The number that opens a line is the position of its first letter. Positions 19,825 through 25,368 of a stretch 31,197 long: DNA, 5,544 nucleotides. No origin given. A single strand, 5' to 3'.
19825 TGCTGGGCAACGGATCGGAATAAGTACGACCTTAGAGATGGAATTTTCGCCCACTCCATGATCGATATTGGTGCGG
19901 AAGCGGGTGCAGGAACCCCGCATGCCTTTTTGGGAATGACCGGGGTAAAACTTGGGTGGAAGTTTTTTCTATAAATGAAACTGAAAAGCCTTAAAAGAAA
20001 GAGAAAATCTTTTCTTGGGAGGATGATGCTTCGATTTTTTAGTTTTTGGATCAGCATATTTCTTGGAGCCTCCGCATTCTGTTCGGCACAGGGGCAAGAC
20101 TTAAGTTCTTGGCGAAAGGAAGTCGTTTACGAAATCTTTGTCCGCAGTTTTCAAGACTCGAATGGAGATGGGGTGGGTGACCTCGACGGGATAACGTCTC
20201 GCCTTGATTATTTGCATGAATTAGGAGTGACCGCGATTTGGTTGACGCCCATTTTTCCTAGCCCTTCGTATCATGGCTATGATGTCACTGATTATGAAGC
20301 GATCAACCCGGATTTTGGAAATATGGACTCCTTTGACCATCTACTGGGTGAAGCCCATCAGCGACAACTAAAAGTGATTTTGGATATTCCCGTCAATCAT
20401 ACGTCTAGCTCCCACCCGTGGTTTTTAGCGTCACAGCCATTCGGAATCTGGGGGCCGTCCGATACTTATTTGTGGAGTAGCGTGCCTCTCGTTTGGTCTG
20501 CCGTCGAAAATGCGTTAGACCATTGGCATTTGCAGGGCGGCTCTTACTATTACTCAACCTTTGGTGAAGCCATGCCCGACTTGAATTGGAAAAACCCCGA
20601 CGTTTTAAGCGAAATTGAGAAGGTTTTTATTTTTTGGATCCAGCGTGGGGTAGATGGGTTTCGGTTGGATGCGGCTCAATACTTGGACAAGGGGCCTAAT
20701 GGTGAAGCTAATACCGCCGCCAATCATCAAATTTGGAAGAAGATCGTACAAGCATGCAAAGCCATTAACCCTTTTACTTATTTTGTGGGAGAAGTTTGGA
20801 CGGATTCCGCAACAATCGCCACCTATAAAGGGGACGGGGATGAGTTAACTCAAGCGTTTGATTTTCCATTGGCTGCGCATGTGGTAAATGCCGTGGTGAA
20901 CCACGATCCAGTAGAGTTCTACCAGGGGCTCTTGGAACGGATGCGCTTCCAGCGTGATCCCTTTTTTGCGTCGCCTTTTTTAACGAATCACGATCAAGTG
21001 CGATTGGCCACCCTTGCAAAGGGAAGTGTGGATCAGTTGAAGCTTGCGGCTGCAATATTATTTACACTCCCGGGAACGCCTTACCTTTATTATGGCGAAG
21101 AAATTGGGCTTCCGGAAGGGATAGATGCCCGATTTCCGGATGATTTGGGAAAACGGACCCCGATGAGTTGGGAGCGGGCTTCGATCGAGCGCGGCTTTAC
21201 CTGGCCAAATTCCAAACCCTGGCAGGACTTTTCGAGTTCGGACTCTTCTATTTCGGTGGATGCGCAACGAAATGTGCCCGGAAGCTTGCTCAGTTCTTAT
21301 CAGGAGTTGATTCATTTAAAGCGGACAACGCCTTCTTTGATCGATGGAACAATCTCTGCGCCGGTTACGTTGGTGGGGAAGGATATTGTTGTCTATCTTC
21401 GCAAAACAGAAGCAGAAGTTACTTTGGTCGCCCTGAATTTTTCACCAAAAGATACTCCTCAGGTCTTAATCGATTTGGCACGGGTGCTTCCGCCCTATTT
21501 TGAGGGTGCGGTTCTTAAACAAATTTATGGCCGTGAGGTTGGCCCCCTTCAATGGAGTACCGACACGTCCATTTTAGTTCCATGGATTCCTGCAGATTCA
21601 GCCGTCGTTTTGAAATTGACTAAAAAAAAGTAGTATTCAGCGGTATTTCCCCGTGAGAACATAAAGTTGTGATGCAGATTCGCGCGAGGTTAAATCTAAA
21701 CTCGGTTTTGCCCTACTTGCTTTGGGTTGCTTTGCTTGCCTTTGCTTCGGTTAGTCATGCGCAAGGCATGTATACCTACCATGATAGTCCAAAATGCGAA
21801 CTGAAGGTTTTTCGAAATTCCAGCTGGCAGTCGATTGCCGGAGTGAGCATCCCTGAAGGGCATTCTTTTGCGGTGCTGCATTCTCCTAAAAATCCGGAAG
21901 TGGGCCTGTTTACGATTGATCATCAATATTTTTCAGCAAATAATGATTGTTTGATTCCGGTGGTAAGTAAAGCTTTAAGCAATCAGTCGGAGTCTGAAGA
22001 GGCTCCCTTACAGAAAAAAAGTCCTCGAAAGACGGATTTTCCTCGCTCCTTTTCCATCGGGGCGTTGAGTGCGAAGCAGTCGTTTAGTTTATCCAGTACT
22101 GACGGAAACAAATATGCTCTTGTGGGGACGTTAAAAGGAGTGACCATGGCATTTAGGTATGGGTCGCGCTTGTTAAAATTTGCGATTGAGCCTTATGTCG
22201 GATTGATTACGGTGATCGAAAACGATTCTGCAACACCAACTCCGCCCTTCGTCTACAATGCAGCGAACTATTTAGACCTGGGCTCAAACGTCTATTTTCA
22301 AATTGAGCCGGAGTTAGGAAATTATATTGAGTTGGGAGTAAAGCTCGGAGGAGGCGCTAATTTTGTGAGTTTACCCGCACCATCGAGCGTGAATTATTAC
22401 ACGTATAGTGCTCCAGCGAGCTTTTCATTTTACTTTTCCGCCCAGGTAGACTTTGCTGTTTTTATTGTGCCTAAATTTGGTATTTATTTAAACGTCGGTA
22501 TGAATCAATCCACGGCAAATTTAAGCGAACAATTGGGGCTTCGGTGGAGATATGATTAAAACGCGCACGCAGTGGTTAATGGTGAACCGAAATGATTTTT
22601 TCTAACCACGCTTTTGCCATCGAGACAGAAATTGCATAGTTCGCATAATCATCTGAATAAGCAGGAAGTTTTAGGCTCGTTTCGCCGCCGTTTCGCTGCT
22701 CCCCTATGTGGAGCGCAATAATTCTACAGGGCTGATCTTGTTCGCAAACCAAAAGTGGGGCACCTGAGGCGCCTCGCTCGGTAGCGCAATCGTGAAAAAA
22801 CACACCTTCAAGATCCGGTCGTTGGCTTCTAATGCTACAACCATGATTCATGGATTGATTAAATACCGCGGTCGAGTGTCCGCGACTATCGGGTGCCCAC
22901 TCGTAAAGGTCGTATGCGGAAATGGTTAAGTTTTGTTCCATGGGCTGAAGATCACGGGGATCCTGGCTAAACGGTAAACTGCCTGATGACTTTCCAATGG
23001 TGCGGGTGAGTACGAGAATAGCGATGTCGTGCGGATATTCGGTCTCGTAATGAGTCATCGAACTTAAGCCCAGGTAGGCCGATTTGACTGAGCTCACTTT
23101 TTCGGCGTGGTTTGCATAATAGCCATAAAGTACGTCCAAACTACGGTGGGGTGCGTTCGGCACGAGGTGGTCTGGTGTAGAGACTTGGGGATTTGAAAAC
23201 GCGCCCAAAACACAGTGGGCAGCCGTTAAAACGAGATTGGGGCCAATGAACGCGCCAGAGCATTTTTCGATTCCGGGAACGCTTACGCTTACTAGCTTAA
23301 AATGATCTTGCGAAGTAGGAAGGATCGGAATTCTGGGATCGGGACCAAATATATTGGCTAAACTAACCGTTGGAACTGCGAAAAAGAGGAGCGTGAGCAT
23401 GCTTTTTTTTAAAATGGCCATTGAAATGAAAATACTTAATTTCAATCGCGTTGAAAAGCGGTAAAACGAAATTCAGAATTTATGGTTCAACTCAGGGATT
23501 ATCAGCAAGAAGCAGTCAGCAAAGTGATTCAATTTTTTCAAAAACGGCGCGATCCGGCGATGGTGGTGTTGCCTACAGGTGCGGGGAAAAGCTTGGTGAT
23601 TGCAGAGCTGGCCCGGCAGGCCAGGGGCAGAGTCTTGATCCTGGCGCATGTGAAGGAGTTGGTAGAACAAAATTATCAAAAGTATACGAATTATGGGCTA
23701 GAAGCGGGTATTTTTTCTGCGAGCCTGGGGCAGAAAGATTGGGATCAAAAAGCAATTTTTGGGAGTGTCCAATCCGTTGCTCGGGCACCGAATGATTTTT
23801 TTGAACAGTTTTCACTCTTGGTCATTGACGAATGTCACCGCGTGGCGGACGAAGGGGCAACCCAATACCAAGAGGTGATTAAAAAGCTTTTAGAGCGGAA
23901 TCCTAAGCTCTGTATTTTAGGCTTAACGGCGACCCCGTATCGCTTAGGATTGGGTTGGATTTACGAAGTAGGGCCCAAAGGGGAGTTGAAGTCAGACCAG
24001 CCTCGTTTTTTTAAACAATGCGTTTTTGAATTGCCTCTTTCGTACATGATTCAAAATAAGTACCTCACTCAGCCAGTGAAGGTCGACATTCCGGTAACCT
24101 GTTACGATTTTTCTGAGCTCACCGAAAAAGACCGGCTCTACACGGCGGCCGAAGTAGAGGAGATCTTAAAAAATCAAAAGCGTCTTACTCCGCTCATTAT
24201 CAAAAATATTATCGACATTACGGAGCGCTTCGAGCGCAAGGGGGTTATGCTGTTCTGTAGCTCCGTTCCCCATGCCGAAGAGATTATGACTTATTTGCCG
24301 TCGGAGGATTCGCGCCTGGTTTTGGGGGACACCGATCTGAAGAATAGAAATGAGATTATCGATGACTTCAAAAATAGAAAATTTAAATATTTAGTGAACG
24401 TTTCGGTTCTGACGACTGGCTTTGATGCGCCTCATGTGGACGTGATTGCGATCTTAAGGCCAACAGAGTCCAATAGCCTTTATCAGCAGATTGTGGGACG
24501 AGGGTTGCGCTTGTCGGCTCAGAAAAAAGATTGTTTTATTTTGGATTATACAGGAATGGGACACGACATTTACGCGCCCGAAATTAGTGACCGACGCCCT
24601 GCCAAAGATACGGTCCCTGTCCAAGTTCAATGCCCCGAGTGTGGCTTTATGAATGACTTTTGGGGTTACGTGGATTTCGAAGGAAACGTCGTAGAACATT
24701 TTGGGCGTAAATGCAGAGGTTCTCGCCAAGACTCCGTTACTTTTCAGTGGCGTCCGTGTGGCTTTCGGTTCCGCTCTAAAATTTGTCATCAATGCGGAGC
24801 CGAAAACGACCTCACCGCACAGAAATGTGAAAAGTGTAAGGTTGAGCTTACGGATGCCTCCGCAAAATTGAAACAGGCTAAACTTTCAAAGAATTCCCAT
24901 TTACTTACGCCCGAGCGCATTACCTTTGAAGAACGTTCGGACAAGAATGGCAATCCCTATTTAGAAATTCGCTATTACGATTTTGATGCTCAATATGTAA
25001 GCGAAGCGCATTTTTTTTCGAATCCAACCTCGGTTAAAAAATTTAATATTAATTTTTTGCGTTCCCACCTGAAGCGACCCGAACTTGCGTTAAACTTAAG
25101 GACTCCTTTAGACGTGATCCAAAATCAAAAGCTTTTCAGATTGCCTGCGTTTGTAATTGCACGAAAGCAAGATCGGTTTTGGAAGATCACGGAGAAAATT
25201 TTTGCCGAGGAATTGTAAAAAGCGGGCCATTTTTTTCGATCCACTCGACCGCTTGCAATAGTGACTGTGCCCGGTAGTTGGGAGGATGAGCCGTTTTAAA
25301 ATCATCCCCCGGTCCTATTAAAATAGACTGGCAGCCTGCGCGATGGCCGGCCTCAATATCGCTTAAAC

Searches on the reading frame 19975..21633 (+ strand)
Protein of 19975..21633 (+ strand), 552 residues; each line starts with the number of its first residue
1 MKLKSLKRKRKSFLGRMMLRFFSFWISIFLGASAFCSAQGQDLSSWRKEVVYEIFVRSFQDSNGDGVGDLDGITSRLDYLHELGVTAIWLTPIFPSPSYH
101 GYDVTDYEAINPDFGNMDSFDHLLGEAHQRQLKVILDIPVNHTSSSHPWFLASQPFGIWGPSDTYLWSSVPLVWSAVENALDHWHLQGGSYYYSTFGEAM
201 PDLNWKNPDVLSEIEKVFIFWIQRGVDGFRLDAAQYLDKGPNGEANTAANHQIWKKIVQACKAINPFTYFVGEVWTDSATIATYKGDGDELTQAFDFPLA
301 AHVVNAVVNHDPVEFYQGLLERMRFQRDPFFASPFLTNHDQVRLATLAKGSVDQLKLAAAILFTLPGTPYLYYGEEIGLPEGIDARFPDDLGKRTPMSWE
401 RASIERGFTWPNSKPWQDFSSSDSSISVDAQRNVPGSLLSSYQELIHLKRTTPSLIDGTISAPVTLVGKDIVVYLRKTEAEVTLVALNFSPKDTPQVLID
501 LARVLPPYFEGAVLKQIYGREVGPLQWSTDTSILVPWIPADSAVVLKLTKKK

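Call 12: search_protein_families(library=pfam, proteins=[window:19975-21633:+], max_evalue=0.001)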
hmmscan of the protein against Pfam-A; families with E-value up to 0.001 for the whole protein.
window:19975-21633:+ (552 aa): 1 family
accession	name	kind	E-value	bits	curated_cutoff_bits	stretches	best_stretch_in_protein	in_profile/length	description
PF00128.31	Alpha-amylase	-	5.9e-90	303.1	22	1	54-458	2-446/446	Alpha amylase, catalytic domain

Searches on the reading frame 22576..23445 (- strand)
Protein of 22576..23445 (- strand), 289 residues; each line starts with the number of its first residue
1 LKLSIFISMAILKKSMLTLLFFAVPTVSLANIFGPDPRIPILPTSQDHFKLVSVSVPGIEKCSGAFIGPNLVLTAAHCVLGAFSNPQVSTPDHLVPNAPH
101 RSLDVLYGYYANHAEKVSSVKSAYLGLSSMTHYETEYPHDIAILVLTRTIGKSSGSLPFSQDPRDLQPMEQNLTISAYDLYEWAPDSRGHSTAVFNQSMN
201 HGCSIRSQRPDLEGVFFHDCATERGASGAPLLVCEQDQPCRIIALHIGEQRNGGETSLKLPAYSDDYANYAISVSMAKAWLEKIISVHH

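Call 12: search_protein_families(library=pfam, proteins=[window:22576-23445:-], max_evalue=0.001)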
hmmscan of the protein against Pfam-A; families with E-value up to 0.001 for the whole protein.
window:22576-23445:- (289 aa): 2 families
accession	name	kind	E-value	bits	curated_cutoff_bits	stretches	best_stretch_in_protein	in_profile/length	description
PF00089.32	Trypsin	-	7.7e-10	39.4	20.6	1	52-241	16-190/220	Trypsin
PF13365.12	Trypsin_2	-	1.2e-07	33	27.6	1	62-232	1-135/144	Trypsin-like peptidase domain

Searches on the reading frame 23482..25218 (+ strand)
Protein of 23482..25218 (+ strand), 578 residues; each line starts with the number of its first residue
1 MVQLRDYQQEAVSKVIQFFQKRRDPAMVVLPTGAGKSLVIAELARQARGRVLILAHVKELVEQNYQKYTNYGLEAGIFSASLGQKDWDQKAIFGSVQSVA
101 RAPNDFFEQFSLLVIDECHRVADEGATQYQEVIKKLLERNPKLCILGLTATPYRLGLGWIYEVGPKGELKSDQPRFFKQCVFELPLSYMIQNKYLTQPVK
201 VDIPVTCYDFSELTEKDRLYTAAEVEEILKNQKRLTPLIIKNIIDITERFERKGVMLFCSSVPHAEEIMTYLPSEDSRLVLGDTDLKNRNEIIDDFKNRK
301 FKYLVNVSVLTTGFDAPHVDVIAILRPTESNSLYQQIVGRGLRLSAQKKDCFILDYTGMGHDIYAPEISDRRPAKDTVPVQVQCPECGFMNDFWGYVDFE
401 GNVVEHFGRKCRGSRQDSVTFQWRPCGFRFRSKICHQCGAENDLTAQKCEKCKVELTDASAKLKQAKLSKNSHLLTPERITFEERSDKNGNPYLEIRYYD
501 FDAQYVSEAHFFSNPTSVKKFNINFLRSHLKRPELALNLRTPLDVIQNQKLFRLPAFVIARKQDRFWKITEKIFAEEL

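Call 108: search_protein_families(library=pfam, proteins=[window:23482-25218:+], max_evalue=0.001)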
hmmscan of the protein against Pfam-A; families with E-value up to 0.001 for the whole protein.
window:23482-25218:+ (578 aa): 5 families
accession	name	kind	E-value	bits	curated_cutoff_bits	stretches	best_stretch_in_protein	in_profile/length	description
PF04851.21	ResIII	-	7.7e-30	104.4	22.5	1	2-154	2-164/164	Type III restriction enzyme, res subunit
PF00271.37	Helicase_C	-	2.1e-15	57.4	23.5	1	243-344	6-109/110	Helicase conserved C-terminal domain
PF00270.35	DEAD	-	2.3e-15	57.2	26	1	6-152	2-160/167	DEAD/DEAH box helicase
PF18766.7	SWI2_SNF2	-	4.4e-06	27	26.7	1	7-153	1-156/221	SWI2/SNF2 ATPase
PF24463.1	DUF7577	-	5e-05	23.3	28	0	435-452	5-22/27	Domain of unknown function (DUF7577)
